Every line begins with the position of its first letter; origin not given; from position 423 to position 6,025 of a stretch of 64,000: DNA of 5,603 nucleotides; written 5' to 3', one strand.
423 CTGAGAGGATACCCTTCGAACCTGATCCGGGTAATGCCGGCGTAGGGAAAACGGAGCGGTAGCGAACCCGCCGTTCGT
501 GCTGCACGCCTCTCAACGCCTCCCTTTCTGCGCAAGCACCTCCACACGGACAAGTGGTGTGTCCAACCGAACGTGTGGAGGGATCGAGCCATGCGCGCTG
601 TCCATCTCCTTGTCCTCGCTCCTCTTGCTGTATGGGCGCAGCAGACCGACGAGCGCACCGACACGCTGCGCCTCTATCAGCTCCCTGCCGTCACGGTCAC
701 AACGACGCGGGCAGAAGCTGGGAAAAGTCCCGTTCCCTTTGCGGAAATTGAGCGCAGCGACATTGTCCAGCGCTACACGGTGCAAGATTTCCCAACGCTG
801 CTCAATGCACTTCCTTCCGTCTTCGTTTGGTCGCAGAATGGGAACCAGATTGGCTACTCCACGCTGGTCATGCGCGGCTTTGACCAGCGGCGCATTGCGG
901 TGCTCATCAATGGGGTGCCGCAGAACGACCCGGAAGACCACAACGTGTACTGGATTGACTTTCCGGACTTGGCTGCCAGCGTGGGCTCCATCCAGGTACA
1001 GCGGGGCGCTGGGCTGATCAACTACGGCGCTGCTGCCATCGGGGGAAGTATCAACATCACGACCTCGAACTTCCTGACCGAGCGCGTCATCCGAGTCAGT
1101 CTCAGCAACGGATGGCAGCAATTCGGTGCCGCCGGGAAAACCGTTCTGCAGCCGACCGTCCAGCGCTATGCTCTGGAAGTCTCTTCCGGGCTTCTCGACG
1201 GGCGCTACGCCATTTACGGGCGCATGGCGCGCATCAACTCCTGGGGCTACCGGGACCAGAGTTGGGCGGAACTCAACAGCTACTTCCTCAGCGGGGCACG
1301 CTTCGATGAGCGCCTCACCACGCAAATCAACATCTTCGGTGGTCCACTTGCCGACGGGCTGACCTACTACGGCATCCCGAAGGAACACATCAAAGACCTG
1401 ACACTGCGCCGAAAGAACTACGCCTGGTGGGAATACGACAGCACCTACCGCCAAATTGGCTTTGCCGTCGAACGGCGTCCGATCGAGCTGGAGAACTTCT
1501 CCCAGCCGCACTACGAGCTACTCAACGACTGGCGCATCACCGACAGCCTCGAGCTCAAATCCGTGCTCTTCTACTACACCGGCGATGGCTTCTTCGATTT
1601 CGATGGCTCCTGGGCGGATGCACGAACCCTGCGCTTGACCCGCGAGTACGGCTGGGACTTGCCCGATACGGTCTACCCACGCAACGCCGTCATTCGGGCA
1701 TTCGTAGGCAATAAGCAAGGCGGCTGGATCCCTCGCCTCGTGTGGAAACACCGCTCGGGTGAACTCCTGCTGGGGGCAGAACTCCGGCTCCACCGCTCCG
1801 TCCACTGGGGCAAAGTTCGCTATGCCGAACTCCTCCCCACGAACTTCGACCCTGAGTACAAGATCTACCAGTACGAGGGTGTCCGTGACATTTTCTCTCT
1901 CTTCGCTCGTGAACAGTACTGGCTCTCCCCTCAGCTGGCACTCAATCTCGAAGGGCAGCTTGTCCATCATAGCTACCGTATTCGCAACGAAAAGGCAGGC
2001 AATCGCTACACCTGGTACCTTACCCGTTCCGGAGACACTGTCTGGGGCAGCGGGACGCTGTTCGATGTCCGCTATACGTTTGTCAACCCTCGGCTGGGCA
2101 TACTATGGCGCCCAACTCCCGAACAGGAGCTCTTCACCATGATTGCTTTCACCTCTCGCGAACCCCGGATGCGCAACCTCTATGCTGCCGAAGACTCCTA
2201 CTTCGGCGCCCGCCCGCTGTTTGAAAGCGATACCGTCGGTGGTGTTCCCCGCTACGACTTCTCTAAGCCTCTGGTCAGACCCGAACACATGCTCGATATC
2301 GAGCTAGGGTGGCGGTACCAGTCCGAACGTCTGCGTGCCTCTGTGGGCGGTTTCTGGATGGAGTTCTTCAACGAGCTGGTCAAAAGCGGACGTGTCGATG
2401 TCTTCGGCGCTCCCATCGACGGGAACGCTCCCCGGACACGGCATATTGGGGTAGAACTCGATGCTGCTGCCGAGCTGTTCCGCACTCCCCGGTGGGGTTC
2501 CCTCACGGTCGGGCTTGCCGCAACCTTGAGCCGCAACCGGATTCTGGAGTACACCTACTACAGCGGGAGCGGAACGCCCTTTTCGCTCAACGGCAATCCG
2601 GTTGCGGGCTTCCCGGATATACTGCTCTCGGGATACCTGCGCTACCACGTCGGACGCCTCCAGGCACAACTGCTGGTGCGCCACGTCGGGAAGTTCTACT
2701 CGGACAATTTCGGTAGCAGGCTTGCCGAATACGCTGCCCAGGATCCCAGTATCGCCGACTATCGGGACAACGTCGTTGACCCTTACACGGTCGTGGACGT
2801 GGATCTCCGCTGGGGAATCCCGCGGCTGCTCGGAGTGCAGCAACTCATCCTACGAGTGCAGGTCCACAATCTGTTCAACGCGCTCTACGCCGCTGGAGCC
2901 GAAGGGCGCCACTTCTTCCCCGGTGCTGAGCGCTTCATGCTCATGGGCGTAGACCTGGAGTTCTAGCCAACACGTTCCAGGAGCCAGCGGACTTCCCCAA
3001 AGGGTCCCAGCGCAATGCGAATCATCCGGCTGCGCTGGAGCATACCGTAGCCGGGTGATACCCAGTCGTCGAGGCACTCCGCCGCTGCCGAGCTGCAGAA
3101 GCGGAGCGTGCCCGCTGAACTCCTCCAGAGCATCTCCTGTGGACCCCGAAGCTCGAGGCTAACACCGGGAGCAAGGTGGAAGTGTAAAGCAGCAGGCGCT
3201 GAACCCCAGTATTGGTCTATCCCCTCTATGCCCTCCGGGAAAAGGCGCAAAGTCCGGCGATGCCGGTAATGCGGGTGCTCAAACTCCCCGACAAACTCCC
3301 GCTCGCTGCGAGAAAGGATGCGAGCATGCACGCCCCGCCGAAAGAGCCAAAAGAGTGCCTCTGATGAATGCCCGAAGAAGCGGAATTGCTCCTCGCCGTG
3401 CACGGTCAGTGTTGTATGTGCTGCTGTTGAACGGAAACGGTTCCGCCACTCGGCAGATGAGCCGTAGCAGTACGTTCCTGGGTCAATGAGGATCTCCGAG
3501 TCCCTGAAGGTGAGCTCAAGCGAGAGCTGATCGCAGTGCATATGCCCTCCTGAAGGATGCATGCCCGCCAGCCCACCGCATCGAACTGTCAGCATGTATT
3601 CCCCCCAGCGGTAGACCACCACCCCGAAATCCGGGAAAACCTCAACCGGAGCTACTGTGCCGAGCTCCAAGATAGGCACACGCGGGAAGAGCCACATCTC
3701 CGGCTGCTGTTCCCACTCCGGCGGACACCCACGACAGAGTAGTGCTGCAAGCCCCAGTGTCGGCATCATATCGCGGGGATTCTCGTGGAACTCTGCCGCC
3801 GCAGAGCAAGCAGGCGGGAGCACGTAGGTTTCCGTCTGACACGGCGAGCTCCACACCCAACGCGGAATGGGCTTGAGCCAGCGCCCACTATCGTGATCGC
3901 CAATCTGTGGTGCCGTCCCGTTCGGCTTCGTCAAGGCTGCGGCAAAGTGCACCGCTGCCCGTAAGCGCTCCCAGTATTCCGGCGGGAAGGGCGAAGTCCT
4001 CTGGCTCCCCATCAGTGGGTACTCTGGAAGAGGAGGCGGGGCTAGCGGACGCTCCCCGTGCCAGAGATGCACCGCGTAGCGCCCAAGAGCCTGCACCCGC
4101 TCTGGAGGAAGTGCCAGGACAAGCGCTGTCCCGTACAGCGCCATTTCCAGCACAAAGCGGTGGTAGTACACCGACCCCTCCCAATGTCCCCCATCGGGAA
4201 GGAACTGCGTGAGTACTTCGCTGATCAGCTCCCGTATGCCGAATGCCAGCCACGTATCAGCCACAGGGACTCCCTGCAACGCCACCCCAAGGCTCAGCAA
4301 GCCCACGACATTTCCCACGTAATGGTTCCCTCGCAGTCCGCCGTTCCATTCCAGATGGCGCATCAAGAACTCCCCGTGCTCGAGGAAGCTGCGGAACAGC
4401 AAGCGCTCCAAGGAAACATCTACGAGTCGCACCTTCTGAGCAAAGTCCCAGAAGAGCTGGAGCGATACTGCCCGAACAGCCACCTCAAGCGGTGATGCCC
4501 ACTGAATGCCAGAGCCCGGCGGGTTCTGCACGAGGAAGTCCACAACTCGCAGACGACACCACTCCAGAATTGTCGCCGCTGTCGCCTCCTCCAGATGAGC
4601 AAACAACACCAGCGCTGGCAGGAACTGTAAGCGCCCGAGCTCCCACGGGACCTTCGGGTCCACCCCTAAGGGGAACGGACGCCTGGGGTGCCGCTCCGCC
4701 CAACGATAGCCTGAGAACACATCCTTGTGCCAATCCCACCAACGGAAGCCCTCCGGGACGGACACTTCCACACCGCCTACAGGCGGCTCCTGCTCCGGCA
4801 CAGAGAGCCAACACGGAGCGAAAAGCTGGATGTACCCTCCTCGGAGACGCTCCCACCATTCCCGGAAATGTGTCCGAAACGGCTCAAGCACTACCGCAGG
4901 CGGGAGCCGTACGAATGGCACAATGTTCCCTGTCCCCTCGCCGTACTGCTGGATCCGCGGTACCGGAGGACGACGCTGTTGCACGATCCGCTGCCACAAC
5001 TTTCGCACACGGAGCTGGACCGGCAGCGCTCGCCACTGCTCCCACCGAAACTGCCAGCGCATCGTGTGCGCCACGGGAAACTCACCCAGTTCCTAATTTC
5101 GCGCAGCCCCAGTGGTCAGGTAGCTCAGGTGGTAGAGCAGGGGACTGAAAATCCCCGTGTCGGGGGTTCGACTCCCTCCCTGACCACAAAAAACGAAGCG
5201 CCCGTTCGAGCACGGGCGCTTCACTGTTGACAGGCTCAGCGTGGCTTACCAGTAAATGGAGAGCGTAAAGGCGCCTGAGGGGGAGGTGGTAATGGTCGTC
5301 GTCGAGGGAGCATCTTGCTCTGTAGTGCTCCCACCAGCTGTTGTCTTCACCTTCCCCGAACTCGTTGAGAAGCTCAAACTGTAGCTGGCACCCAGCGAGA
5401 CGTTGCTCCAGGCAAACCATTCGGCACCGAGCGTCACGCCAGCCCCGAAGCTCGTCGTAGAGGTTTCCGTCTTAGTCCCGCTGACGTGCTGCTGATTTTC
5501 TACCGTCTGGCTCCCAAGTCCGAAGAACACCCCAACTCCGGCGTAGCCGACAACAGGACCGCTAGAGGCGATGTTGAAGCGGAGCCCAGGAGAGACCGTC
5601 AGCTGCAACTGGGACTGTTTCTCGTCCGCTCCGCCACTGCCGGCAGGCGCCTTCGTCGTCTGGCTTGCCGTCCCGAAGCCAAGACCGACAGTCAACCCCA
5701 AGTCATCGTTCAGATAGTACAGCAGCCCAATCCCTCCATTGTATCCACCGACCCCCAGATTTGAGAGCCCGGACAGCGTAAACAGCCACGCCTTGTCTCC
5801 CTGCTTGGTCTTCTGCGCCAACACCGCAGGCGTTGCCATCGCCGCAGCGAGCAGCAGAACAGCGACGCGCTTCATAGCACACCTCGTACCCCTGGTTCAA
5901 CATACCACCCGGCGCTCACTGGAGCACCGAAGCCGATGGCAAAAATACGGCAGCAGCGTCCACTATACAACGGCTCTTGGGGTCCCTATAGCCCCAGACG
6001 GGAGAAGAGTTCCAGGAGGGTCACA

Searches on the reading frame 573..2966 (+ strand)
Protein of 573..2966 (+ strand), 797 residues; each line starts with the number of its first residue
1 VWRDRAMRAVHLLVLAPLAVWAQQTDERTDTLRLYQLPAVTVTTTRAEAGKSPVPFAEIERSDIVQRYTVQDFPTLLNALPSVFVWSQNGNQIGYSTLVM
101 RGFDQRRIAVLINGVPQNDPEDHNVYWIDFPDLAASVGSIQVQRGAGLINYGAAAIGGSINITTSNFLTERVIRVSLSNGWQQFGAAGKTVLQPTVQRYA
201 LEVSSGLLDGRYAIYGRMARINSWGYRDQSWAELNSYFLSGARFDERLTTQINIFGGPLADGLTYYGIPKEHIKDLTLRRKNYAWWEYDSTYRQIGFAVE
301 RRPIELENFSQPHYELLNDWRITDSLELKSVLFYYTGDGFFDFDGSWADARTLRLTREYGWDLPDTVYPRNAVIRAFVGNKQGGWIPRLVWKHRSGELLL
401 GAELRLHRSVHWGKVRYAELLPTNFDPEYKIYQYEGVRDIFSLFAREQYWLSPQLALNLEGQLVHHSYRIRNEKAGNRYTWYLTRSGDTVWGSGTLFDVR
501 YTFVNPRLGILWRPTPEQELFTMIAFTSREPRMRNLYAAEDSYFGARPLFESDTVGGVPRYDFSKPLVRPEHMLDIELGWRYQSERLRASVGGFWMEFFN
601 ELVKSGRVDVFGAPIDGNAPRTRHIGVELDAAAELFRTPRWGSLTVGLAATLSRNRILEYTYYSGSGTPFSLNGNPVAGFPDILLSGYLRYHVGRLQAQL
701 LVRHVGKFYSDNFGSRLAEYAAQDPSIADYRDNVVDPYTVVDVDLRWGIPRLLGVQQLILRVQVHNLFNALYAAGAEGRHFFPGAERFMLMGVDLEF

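Call 10: search_protein_families(library=pfam, proteins=[window:573-2966:+])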
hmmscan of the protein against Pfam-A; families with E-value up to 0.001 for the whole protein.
window:573-2966:+ (797 aa): 2 families
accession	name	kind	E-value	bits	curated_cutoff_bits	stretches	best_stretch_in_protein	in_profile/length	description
PF00593.30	TonB_dep_Rec_b-barrel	-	5.5e-26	92.8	27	1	315-767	66-436/436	TonB dependent receptor-like, beta-barrel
PF07715.20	Plug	-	6.3e-15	56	23.9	1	52-158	5-106/107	TonB-dependent Receptor Plug Domain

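Call 21: find_encoding_contigs(protein=window:573-2966:+, flank=10000, max_places=4)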
Protein window:573-2966:+ (797 aa): no gene with exactly this product is on record in the collection.

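Call 39: find_encoding_contigs(protein=window:591-2966:+, flank=10000, max_places=3)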
Protein window:591-2966:+ (791 aa): 10 contigs read that carry it; 3 places shown.
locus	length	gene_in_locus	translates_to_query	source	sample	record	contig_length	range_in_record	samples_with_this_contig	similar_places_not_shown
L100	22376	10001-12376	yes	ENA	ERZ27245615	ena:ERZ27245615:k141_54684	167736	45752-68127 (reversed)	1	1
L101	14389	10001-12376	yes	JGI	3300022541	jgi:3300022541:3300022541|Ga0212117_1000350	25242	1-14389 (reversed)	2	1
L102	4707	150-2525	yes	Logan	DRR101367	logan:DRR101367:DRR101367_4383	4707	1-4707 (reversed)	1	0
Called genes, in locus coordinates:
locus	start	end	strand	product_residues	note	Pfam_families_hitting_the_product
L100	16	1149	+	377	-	PF05222:AlaDh_PNT_N, PF02826:2-Hacid_dh_C (faint), PF01262:AlaDh_PNT_C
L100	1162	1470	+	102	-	PF12769:PNTB_4TM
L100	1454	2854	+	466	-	PF02233:PNTB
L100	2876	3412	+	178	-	PF22769:DCD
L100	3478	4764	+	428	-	PF00346:Complex1_49kDa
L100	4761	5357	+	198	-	PF00588:SpoU_methylase, PF12105:SpoU_methylas_C (weak)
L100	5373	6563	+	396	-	PF13439:Glyco_transf_4 (weak), PF13579:Glyco_trans_4_4, PF00534:Glycos_transf_1, PF13692:Glyco_trans_1_4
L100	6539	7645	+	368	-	PF01075:Glyco_transf_9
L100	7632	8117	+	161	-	PF25084:LbH_EIF2B (faint), PF25087:GMPPB_C (faint), PF00132:Hexapep (weak), PF14602:Hexapep_2 (weak)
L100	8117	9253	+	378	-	PF00155:Aminotran_1_2, PF01041:DegT_DnrJ_EryC1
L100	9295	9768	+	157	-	-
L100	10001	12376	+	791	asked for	PF07715:Plug, PF00593:TonB_dep_Rec_b-barrel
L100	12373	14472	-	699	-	PF16889:Hepar_II_III_N, PF07940:Hepar_II_III_C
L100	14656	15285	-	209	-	PF13505:OMP_b-brl, PF13568:OMP_b-brl_2 (weak)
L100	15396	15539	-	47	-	-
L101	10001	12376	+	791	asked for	PF07715:Plug, PF00593:TonB_dep_Rec_b-barrel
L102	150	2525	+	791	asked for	PF07715:Plug, PF00593:TonB_dep_Rec_b-barrel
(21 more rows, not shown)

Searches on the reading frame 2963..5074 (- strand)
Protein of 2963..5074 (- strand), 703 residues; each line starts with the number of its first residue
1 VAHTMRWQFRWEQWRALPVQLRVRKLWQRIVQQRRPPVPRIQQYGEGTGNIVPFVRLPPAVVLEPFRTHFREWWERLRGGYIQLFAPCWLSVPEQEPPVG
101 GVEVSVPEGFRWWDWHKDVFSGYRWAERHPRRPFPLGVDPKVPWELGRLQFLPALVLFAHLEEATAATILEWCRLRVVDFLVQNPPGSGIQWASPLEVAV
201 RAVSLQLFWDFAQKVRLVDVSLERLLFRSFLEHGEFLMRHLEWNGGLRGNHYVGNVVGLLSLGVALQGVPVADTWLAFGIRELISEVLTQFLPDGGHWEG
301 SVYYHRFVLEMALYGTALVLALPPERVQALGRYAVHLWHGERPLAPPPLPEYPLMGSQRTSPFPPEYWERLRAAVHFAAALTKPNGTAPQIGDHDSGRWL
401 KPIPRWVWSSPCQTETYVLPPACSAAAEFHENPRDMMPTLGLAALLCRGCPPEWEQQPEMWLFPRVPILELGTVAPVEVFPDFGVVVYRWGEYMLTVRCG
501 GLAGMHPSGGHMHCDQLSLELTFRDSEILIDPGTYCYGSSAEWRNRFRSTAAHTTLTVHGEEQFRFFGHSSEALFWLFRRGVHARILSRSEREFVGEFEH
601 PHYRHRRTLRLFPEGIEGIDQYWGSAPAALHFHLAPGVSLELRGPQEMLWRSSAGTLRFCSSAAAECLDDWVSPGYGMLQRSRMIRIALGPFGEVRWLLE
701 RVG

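Call 10: search_protein_families(library=pfam, proteins=[window:2963-5074:-])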
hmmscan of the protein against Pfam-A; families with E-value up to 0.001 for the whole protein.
window:2963-5074:- (703 aa): 2 families
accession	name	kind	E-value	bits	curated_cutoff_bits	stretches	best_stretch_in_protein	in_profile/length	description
PF07940.18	Hepar_II_III_C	-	4.8e-33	115.1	24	1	475-687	4-223/237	Heparinase II/III-like, C-terminal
PF16889.11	Hepar_II_III_N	-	6e-16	59.1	22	1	132-311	92-265/340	Heparinase II/III N-terminus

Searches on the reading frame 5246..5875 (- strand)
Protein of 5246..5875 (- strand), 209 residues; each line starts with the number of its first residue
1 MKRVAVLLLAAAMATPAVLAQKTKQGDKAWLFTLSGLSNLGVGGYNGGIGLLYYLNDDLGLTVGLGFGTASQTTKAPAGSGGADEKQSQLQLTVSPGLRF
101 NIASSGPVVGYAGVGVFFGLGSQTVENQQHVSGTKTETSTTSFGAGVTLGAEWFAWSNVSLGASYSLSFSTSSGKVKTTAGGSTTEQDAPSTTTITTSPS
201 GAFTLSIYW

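Call 10: search_protein_families(library=pfam, proteins=[window:5246-5875:-])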
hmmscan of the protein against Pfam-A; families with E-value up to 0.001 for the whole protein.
window:5246-5875:- (209 aa): 2 families
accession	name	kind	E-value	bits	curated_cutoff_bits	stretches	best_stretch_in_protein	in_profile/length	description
PF13505.12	OMP_b-brl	-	4.4e-13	50.2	28.7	1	6-180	2-158/175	Outer membrane protein beta-barrel domain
PF13568.12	OMP_b-brl_2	-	1e-06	29.4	27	1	43-171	38-172/175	Outer membrane protein beta-barrel domain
